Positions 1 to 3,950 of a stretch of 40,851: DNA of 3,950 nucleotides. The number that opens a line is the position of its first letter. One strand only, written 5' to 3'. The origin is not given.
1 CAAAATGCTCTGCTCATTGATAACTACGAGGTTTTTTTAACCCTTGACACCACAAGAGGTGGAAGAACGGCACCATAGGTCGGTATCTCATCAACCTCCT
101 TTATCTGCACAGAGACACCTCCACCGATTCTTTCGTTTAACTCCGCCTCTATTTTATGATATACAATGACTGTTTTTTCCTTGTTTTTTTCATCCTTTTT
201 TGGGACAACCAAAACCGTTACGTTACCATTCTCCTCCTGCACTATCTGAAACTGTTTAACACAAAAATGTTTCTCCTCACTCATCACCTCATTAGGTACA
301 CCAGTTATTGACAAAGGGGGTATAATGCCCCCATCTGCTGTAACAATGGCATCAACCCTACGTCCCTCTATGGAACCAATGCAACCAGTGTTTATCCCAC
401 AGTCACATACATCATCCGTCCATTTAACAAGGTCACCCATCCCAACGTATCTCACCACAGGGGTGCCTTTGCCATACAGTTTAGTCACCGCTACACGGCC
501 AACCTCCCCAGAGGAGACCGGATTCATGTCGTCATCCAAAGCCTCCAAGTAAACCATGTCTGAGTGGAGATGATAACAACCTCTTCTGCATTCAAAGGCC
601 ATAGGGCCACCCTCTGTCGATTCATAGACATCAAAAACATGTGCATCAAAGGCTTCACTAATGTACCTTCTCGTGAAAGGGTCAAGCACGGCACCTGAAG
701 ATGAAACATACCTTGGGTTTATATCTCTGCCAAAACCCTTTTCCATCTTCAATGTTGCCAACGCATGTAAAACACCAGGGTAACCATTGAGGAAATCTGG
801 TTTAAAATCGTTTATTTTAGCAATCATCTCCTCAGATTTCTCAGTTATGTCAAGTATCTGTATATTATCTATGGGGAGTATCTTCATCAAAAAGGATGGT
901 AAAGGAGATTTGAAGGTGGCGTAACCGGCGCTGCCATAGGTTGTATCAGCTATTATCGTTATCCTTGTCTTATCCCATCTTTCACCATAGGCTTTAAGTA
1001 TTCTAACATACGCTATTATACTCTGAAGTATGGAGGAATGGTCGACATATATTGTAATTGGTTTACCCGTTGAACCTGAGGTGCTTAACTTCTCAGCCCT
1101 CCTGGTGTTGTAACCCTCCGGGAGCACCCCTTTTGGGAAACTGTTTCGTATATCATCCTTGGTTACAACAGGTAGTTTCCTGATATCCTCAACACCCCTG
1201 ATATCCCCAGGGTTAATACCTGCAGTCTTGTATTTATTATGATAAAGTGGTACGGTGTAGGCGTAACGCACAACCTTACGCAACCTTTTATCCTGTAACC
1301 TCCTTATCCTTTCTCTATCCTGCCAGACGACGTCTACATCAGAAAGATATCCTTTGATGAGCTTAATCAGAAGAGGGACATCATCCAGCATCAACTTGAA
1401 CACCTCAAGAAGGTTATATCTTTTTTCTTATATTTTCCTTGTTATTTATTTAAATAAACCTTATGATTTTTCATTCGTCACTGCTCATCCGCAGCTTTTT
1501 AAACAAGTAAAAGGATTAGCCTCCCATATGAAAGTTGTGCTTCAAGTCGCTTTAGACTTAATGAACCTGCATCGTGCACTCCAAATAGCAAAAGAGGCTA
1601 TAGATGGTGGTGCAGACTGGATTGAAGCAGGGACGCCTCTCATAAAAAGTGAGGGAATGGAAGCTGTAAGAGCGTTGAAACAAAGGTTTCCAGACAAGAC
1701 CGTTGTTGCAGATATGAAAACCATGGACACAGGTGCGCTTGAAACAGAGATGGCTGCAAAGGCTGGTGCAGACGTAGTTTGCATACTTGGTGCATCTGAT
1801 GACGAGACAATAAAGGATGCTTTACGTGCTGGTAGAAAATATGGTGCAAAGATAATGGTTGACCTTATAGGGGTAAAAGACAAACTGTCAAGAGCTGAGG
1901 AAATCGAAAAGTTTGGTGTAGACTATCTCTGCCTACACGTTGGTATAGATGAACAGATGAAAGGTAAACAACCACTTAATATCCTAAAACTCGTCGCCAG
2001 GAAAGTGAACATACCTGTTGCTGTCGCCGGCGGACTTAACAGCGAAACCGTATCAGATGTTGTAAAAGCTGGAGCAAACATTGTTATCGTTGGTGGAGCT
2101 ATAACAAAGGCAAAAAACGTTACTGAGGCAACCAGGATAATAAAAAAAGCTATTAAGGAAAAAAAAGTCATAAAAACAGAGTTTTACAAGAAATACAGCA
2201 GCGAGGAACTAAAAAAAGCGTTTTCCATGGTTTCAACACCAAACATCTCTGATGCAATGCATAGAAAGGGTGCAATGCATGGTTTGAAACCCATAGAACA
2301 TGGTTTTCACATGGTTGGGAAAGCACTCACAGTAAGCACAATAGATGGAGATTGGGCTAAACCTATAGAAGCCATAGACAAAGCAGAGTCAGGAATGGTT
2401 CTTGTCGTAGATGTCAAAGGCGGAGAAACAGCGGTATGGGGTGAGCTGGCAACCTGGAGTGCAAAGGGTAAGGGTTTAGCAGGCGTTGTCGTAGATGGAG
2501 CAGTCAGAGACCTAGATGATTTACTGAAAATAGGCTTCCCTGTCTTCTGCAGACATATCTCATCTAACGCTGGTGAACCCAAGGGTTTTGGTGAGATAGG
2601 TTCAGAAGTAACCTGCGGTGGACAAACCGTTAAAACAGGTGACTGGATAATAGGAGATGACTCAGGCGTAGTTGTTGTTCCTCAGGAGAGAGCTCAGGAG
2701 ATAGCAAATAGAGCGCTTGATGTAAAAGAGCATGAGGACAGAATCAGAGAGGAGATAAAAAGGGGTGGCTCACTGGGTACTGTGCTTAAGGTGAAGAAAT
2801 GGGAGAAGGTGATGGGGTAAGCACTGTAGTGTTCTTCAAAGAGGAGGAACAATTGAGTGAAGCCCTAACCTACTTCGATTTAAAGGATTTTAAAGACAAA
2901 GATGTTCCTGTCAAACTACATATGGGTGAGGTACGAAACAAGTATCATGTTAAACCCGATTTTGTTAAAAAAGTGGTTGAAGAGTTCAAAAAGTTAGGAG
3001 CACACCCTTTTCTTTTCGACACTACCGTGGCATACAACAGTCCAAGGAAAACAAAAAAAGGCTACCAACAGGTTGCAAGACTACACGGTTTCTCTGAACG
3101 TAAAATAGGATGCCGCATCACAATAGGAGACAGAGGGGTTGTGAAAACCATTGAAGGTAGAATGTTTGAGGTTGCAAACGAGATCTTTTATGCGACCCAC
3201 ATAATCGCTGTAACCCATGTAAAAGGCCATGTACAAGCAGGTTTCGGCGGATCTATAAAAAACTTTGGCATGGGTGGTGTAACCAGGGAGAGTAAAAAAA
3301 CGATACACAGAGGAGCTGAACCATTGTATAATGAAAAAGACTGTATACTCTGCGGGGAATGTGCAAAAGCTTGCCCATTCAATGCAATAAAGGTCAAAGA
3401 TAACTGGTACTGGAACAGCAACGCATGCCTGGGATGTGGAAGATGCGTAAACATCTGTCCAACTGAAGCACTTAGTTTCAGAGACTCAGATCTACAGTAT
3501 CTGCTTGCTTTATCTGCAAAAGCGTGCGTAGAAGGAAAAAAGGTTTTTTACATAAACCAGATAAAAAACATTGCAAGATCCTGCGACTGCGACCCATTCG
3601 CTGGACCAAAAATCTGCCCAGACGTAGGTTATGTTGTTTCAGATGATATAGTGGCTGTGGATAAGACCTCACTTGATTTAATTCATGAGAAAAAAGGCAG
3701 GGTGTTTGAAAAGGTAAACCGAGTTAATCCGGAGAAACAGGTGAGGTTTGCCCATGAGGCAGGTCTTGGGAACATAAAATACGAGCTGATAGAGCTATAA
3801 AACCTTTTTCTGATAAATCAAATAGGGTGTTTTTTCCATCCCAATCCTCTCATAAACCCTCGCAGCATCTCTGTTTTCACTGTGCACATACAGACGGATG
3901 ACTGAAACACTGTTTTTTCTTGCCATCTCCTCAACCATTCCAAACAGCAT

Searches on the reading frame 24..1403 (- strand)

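Call 10: search_protein_families(library=pfam, proteins=[window:24-1403:-], max_evalue=0.00001)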
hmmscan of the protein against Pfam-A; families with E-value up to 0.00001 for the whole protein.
window:24-1403:- (459 aa): 1 family
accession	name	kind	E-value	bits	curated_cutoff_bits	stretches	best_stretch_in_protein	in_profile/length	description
PF00501.34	AMP-binding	-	4.8e-07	29.4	29.9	1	108-306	170-374/384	AMP-binding enzyme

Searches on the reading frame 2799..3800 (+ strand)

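Call 10: search_protein_families(library=pfam, proteins=[window:2799-3800:+], max_evalue=0.00001)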
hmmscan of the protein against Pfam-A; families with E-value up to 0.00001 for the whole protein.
window:2799-3800:+ (333 aa): 12 families
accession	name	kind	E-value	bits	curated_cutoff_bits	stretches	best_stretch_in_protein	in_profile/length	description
PF04015.17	DUF362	-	1.2e-31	110.8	24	1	36-292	1-199/200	Domain of unknown function (DUF362)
PF00037.32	Fer4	-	1.1e-16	60.3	21.1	2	177-198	3-24/24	4Fe-4S binding domain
PF12838.12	Fer4_7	-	2.1e-14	54.1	27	1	182-224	2-52/52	4Fe-4S dicluster domain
PF12837.12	Fer4_6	-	2.5e-13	49.7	25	1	205-225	4-24/24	4Fe-4S binding domain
PF14697.11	Fer4_21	-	1.5e-10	41.5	35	1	178-225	4-57/59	4Fe-4S dicluster domain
PF13237.11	Fer4_10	-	3.9e-10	40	25.5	1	176-221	3-53/53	4Fe-4S dicluster domain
PF12797.12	Fer4_2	-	9e-10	38.3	24.5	0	205-222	5-22/22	4Fe-4S binding domain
PF13187.11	Fer4_9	-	3.4e-09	37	27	1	181-224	1-51/52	4Fe-4S dicluster domain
PF13484.11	Fer4_16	-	4.4e-08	34.2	30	0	182-210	2-29/66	4Fe-4S double cluster binding domain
PF12800.12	Fer4_4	-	3.3e-07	30.5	24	0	208-222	2-16/17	4Fe-4S binding domain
PF25160.1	LdpA_Fe-S-bd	-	5.7e-07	29.7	27.6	1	188-225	9-43/49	LdpA Fe-S cluster-binding domain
PF12798.12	Fer4_3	-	2.3e-06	28.4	27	0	210-224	1-15/15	4Fe-4S binding domain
